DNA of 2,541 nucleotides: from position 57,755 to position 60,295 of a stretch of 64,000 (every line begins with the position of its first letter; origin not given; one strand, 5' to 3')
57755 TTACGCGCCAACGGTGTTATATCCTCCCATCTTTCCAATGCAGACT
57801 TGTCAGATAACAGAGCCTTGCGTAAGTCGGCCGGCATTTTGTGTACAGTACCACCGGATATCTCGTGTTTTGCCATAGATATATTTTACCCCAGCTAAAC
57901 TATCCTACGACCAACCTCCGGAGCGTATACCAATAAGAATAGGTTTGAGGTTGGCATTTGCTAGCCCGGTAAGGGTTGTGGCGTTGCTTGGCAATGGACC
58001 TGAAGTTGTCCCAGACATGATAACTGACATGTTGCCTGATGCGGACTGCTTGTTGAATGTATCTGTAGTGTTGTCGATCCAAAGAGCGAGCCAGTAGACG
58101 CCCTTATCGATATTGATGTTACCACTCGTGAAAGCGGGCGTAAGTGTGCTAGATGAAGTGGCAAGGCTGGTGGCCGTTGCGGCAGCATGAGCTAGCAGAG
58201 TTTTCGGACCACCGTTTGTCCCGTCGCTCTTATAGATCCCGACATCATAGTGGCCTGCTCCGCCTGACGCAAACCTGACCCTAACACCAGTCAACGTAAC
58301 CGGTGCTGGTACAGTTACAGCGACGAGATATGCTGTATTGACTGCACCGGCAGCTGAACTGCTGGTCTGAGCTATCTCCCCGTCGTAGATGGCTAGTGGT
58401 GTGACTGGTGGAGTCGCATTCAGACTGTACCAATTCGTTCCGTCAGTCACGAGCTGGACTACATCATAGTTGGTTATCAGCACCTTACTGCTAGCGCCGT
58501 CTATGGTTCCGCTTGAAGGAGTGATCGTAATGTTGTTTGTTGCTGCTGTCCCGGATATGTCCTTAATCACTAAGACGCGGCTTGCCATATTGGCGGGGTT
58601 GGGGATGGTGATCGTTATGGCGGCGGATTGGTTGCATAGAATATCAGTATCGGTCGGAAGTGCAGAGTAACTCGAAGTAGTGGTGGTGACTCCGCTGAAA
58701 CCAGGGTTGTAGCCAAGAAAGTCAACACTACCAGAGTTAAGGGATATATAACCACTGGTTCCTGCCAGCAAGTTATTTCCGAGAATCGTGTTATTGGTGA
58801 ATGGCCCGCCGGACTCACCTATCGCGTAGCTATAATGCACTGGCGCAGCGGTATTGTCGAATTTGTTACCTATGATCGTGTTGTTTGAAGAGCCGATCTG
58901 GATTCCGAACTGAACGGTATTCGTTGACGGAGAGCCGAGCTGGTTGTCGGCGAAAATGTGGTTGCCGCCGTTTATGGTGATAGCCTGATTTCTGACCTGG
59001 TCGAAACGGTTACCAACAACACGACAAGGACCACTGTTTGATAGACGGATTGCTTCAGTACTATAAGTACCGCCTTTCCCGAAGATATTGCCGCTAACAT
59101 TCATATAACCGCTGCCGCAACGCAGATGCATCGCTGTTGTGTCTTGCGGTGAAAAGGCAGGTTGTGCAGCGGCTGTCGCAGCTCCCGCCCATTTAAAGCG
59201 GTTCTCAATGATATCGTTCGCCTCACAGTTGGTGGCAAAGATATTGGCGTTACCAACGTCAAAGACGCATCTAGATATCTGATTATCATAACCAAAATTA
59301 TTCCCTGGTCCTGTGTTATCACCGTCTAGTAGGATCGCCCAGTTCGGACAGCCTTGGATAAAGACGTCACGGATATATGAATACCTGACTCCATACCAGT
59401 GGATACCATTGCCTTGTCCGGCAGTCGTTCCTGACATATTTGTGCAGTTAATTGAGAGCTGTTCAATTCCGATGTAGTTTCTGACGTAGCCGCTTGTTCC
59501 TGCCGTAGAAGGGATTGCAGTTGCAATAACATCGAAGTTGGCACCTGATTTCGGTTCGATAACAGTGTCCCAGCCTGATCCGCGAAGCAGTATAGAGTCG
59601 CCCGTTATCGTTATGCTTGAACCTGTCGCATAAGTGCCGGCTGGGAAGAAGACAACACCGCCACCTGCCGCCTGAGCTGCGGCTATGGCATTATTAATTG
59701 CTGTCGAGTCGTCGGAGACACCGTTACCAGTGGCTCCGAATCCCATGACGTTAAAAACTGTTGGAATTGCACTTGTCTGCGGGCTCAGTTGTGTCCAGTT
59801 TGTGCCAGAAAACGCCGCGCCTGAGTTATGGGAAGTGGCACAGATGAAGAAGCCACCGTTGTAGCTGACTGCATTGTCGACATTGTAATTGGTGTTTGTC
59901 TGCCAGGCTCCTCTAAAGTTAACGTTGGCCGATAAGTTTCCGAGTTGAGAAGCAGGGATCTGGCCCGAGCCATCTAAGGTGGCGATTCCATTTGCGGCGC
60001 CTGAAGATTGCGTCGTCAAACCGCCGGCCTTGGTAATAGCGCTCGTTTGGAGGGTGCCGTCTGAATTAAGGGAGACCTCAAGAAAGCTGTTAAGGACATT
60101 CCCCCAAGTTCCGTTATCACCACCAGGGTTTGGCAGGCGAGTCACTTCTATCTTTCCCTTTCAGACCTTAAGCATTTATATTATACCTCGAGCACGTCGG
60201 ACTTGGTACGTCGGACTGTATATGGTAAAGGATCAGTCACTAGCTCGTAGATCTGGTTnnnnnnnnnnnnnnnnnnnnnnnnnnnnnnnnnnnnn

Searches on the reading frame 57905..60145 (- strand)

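Call 24: search_protein_families(library=pfam, proteins=[window:57905-60145:-])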
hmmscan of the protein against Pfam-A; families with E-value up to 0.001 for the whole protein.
window:57905-60145:- (746 aa): 2 families
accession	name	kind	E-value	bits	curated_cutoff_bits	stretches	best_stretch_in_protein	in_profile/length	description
PF12708.12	Pect-lyase_RHGA_epim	-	2.5e-13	50.7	27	1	131-253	2-124/213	Rhamnogalacturonase A/epimerase, pectate lyase-like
PF02839.19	CBM_5_12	-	5.6e-06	26.7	26.2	1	80-119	1-36/44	Carbohydrate-binding module family 5/12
